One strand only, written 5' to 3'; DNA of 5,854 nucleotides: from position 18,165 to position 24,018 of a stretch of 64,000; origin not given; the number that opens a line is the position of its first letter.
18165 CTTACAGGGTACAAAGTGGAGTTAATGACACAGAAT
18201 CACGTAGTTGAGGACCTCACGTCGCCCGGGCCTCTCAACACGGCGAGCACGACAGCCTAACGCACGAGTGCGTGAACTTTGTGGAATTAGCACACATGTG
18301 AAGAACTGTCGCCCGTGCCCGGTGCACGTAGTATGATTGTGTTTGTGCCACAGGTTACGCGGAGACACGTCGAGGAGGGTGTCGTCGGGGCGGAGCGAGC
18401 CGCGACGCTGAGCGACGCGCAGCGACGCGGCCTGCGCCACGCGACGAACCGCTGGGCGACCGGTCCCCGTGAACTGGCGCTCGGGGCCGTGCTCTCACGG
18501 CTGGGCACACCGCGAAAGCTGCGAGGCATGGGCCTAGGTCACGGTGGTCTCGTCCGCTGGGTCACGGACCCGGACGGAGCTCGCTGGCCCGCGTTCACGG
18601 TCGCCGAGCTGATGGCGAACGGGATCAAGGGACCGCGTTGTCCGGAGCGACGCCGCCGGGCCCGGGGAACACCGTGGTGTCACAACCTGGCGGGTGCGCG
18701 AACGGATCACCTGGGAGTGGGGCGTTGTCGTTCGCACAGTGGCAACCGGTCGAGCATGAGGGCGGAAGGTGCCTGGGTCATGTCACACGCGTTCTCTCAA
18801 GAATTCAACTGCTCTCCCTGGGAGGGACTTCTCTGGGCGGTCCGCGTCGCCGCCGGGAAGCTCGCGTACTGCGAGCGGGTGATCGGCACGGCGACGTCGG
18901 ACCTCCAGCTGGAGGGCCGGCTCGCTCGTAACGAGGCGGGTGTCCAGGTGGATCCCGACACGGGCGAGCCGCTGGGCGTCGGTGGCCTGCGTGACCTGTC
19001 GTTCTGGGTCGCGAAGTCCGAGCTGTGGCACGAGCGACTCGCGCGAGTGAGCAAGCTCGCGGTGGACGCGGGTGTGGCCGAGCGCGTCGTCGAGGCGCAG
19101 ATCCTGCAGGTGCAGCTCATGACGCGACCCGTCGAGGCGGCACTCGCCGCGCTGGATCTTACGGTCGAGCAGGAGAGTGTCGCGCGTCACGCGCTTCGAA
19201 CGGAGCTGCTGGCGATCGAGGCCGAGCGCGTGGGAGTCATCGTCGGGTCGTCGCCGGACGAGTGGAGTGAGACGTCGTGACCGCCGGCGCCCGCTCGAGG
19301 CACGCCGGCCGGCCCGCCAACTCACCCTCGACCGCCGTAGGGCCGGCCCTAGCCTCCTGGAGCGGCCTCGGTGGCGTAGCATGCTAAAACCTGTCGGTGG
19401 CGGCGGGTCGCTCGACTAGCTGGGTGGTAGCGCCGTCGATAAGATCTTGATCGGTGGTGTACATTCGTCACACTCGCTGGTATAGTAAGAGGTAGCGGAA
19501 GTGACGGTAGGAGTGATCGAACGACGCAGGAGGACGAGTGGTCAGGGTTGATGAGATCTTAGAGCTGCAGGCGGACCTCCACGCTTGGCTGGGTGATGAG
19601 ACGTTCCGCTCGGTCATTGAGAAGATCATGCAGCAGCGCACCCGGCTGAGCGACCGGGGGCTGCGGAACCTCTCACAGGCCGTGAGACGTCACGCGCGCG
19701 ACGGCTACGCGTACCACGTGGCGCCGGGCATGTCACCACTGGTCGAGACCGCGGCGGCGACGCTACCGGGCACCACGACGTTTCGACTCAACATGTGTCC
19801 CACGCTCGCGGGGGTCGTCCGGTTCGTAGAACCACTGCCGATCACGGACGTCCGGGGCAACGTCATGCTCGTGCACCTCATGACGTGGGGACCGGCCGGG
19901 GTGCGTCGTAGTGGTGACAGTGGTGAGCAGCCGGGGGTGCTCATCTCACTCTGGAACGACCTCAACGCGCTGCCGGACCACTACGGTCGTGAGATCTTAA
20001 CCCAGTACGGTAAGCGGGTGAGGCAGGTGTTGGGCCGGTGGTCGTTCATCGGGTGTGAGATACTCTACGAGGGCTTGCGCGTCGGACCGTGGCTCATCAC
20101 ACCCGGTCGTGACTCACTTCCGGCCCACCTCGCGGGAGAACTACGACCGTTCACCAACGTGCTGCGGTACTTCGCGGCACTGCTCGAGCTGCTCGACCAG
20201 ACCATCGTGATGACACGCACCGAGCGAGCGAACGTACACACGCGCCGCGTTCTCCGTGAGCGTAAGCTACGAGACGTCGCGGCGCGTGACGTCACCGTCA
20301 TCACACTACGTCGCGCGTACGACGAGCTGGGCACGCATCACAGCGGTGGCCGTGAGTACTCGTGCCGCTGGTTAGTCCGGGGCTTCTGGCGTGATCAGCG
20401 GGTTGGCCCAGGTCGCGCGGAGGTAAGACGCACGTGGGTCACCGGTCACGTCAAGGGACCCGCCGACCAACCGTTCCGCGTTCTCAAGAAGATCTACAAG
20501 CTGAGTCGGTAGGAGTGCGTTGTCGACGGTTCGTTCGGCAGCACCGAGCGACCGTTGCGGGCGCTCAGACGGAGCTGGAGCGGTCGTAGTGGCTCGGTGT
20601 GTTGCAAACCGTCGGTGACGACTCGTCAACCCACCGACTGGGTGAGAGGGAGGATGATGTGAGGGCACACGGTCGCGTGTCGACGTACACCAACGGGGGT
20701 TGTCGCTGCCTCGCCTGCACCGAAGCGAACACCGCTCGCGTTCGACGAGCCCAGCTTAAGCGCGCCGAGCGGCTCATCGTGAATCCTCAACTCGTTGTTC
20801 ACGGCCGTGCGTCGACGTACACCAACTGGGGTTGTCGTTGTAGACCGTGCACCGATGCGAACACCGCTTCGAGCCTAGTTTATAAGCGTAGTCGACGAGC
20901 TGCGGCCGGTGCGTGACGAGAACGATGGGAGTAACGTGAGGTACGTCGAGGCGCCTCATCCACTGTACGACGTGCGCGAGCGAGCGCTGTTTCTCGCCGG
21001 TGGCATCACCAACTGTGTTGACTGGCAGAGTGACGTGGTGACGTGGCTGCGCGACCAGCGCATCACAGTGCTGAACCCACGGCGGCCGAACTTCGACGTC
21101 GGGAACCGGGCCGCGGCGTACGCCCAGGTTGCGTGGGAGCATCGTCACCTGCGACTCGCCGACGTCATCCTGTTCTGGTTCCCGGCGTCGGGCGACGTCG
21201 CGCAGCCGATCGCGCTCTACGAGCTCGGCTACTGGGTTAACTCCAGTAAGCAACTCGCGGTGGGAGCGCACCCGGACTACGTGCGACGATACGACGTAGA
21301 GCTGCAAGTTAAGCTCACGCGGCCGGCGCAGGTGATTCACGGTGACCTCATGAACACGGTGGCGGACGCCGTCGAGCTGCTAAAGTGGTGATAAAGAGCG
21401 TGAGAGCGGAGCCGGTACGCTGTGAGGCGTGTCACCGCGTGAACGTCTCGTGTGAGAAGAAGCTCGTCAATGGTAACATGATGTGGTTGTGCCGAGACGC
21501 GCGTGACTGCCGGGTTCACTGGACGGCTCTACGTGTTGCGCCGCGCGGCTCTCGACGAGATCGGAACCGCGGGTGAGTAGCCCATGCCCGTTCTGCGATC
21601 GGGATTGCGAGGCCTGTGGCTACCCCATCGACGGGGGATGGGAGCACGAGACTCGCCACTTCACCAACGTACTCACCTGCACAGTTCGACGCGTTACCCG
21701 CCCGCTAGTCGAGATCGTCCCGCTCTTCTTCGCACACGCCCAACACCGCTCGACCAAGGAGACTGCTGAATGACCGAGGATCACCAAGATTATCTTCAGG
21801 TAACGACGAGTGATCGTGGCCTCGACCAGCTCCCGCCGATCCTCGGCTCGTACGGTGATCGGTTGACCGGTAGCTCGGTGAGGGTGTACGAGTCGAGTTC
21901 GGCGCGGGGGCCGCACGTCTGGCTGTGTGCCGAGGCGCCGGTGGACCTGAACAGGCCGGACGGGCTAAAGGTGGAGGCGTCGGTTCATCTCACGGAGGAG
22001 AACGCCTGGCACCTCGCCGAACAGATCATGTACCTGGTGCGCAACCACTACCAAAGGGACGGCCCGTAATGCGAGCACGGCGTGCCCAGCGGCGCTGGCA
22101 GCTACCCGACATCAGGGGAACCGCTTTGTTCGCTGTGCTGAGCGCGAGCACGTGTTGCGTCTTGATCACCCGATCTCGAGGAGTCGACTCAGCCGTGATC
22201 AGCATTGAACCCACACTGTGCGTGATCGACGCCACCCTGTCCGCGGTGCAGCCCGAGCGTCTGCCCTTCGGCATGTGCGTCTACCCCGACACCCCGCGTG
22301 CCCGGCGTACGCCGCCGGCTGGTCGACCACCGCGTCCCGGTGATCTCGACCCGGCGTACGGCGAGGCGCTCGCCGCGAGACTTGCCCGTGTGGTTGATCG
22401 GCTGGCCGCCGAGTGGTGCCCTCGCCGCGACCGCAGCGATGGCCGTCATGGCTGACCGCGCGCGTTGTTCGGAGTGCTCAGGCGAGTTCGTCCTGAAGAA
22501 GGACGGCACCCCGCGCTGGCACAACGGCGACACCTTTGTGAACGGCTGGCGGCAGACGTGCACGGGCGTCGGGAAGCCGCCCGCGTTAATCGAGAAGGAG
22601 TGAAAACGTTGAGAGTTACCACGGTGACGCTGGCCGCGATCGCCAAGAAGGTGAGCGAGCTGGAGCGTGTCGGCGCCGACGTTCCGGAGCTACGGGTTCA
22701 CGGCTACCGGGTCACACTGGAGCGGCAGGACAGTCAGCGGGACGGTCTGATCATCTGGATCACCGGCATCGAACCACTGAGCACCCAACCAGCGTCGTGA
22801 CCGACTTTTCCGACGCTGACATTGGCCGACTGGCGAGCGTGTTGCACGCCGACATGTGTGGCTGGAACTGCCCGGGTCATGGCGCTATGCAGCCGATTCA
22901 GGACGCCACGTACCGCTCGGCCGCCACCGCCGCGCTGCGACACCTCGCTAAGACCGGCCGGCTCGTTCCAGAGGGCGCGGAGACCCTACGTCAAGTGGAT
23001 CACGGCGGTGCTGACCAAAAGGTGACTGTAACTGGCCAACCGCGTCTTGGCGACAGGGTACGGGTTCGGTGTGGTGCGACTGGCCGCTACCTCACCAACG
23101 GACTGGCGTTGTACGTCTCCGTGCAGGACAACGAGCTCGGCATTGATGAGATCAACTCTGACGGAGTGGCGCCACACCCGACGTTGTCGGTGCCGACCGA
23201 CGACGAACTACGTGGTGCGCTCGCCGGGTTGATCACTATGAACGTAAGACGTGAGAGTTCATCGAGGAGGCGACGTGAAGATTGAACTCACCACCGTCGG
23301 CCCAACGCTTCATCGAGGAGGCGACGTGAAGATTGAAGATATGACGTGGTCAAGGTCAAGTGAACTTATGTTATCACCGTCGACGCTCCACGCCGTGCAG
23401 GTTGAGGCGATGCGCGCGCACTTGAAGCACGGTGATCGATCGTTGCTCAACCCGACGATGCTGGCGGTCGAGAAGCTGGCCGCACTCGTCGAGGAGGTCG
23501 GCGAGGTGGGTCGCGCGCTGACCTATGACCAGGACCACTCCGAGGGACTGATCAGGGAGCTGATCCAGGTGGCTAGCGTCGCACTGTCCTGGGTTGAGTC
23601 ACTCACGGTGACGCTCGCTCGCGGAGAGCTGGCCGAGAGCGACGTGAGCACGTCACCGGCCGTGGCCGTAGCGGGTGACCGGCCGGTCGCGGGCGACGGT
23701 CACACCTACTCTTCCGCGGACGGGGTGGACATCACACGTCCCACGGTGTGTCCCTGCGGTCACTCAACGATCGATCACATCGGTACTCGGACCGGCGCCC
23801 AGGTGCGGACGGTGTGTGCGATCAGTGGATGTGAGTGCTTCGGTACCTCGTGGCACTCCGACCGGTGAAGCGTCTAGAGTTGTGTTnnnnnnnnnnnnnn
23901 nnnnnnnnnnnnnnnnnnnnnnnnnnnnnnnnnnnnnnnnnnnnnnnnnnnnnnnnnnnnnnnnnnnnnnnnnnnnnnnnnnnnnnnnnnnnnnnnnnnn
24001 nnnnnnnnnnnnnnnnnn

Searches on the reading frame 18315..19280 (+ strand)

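Call 22: search_protein_families(library=pfam, proteins=[window:18315-19280:+], max_evalue=0.01)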
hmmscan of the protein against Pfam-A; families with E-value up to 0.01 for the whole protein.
window:18315-19280:+ (321 aa): 0 families

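Call 28: search_protein_families(library=phrogs, proteins=[window:18315-19280:+], max_evalue=0.01)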
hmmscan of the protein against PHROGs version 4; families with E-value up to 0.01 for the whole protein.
window:18315-19280:+ (321 aa): 1 family
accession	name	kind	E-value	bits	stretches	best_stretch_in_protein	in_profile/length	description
phrog_3678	-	unknown function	2e-09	38.6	1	109-302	13-212/213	-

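Call 29: search_protein_families(library=ncbifam, proteins=[window:18315-19280:+], max_evalue=0.01)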
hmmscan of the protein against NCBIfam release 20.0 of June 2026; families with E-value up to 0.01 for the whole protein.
window:18315-19280:+ (321 aa): 0 families

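Call 58: search_protein_families(library=pfam, proteins=[window:18315-19280:+], max_evalue=10)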
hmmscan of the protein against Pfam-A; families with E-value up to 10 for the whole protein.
window:18315-19280:+ (321 aa): 0 families

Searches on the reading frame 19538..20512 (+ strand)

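Call 22: search_protein_families(library=pfam, proteins=[window:19538-20512:+], max_evalue=0.01)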
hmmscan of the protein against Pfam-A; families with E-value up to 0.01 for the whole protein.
window:19538-20512:+ (324 aa): 0 families

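Call 28: search_protein_families(library=phrogs, proteins=[window:19538-20512:+], max_evalue=0.01)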
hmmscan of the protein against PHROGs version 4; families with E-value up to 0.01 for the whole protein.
window:19538-20512:+ (324 aa): 1 family
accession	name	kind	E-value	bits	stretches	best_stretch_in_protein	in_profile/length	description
phrog_15934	-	unknown function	2.6e-19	70.9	1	218-322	197-303/305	-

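Call 29: search_protein_families(library=ncbifam, proteins=[window:19538-20512:+], max_evalue=0.01)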
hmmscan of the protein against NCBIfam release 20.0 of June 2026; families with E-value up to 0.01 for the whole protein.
window:19538-20512:+ (324 aa): 0 families

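Call 58: search_protein_families(library=pfam, proteins=[window:19538-20512:+], max_evalue=10)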
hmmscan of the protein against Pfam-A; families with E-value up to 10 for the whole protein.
window:19538-20512:+ (324 aa): 0 families

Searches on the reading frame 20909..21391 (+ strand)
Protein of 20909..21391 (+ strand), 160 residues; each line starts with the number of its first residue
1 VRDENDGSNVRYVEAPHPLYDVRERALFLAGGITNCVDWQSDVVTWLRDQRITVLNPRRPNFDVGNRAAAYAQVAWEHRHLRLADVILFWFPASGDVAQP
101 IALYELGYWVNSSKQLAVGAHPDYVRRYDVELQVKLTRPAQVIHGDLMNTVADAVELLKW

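Call 22: search_protein_families(library=pfam, proteins=[window:20909-21391:+], max_evalue=0.01)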
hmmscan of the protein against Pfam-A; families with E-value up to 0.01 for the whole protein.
window:20909-21391:+ (160 aa): 1 family
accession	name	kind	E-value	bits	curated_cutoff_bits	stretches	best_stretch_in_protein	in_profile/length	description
PF15891.11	Nuc_deoxyri_tr2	-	1.1e-22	80.8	30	1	26-124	3-105/105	Nucleoside 2-deoxyribosyltransferase like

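Call 29: search_protein_families(library=ncbifam, proteins=[window:20909-21391:+], max_evalue=0.01)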
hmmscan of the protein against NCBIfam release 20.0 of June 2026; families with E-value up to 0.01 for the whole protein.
window:20909-21391:+ (160 aa): 0 families

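Call 78: search_solved_structures(query=window:20909-21391:+, max_evalue=1, show_alignments=2)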
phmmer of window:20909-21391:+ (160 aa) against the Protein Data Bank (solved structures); distinct sequences matched with E-value up to 1: 2.
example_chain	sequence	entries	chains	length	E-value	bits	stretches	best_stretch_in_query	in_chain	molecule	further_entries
4mcj_A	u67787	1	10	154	7.6e-10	42.3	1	25-132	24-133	Uncharacterized protein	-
7dh7_A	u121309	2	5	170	0.57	13.5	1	65-130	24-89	Transcriptional regulator fur family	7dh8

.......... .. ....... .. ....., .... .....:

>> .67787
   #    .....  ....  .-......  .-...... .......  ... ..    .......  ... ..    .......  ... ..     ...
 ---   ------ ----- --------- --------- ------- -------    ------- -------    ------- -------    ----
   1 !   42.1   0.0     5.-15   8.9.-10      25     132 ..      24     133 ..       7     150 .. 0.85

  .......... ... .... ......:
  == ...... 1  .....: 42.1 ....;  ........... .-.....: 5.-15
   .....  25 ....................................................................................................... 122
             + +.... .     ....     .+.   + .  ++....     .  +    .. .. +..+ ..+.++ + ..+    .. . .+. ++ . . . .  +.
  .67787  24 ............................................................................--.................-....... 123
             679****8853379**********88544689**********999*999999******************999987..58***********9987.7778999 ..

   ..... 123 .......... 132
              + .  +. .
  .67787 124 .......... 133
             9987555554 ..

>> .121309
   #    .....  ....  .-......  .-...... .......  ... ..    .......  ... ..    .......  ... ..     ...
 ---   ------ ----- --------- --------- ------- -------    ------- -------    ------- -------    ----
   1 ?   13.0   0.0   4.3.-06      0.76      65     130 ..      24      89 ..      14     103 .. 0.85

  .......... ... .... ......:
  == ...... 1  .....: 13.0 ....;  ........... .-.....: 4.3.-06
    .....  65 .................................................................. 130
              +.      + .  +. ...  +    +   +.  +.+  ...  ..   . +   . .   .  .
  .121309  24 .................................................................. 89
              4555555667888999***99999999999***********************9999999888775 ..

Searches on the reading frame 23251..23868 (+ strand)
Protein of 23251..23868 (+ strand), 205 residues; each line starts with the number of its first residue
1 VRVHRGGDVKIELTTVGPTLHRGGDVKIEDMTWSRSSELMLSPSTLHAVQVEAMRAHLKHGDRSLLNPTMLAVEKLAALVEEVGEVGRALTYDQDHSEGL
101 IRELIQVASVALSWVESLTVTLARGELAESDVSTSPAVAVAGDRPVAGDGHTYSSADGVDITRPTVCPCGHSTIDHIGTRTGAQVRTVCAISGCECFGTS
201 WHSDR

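Call 23: search_protein_families(library=pfam, proteins=[window:23251-23868:+], max_evalue=0.01)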
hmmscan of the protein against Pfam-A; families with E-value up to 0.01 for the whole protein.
window:23251-23868:+ (205 aa): 0 families

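Call 28: search_protein_families(library=phrogs, proteins=[window:23251-23868:+], max_evalue=0.01)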
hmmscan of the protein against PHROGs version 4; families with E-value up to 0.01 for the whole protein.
window:23251-23868:+ (205 aa): 1 family
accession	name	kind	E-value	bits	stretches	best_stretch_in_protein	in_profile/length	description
phrog_2831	-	unknown function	1.3e-07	32.2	1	46-122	20-98/295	-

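Call 29: search_protein_families(library=ncbifam, proteins=[window:23251-23868:+], max_evalue=0.01)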
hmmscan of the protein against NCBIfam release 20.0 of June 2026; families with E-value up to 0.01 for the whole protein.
window:23251-23868:+ (205 aa): 0 families

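Call 48: search_solved_structures(query=window:23251-23868:+, max_evalue=10, show_alignments=2)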
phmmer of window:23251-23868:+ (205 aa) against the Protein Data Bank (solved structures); distinct sequences matched with E-value up to 10: 1.
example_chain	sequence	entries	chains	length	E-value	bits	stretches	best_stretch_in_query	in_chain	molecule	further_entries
3b43_A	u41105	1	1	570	1.1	12.5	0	175-205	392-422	Titin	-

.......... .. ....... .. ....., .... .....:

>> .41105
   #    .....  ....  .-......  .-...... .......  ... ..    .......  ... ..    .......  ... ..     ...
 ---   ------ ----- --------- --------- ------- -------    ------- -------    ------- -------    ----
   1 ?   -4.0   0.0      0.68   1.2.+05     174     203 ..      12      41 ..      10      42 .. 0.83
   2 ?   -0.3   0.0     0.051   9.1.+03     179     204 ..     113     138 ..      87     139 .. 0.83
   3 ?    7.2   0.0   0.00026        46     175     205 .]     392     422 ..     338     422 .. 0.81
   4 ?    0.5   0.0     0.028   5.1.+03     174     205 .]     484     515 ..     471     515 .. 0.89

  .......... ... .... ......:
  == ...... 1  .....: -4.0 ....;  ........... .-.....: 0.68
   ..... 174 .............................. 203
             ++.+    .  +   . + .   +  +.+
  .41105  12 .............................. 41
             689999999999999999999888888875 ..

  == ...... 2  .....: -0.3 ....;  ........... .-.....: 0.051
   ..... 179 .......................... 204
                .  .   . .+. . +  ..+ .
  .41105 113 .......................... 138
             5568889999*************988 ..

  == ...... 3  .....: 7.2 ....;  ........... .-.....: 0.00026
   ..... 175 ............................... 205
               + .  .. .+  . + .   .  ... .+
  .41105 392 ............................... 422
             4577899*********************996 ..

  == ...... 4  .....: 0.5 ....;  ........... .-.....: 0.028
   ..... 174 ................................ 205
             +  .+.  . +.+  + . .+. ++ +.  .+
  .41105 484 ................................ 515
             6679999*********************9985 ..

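Call 68: find_homologous_proteins(query=window:23251-23868:+, max_evalue=0.001)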
Query window:23251-23868:+ (205 aa): 16 proteins with E <= 0.001 among 927 candidates.
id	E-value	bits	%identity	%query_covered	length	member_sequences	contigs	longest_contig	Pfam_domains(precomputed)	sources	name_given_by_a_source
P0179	2.7e-124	431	100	96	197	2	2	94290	-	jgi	jgi:hypothetical protein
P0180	2.9e-24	104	72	40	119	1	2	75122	-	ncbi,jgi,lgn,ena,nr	ncbi:MAG TPA: hypothetical protein VFC19_44990 [Candidatus Limnocylindrales bacterium]|nr:hypothetic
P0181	3.7e-22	97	69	39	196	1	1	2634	-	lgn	-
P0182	3.5e-21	94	51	54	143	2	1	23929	-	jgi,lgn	jgi:NTP pyrophosphatase (non-canonical NTP hydrolase)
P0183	4.3e-21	94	67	39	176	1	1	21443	-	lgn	-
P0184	2.0e-20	92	52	54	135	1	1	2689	-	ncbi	-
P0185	5.2e-20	90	64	39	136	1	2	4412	-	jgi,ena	jgi:hypothetical protein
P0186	6.1e-20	90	53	54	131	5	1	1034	-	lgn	-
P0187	1.2e-17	83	62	39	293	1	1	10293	-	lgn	-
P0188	2.7e-16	78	55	40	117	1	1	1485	-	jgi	jgi:NTP pyrophosphatase (non-canonical NTP hydrolase)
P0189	6.5e-16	77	48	60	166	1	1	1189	-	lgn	-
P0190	2.1e-15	75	57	43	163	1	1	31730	-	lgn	-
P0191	9.2e-15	73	55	38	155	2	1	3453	-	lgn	-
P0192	1.3e-13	69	55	41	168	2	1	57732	-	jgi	jgi:hypothetical protein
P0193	1.2e-9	57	42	38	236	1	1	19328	PF14359.13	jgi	jgi:hypothetical protein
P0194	2.4e-9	56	35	63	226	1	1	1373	PF14359.13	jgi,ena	-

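Call 70: find_encoding_contigs(protein=P0179, flank=10000, max_places=2)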
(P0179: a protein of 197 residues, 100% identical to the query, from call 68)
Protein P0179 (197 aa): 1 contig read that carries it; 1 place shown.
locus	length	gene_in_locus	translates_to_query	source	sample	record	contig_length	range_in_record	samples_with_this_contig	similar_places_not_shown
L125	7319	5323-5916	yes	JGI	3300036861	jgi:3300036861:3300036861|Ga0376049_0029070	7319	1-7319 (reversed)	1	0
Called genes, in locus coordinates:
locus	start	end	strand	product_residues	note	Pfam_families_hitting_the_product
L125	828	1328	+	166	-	-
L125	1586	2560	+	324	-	-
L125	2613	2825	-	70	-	-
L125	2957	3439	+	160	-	PF15891:Nuc_deoxyri_tr2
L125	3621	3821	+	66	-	-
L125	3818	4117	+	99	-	-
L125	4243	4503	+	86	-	-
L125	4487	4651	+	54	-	-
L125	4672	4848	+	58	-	-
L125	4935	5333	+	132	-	-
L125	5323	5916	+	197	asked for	-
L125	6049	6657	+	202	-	-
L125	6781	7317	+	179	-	?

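Call 82: predict_structure(alignment_id=A6)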
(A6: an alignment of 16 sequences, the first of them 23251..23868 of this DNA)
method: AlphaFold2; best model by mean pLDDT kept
length: 205 residues; sequences in the alignment: 16
mean_pLDDT: 60.5   pTM: 0.42
mean pLDDT of the five models: 60.5, 56.9, 55.1, 52.4, 52.2
residues with pLDDT >= 90: 0; 70-90: 88; 50-70: 23; < 50: 94
segments of 3 or more residues with pLDDT < 50: 1-10, 12-23, 31-34, 135-166, 172-195, 198-205
pLDDT, mean of each block of 10 residues (from residue 1): 39 44 47 52 79 81 85 85 85 82 87 83 75 50 37 38 46 41 40 47 37
secondary structure, 60 per line:
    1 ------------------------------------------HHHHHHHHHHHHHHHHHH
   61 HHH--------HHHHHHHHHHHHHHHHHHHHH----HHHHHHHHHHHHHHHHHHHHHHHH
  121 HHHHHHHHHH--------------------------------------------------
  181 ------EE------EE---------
elements in order: H43-63 H72-92 H97-130
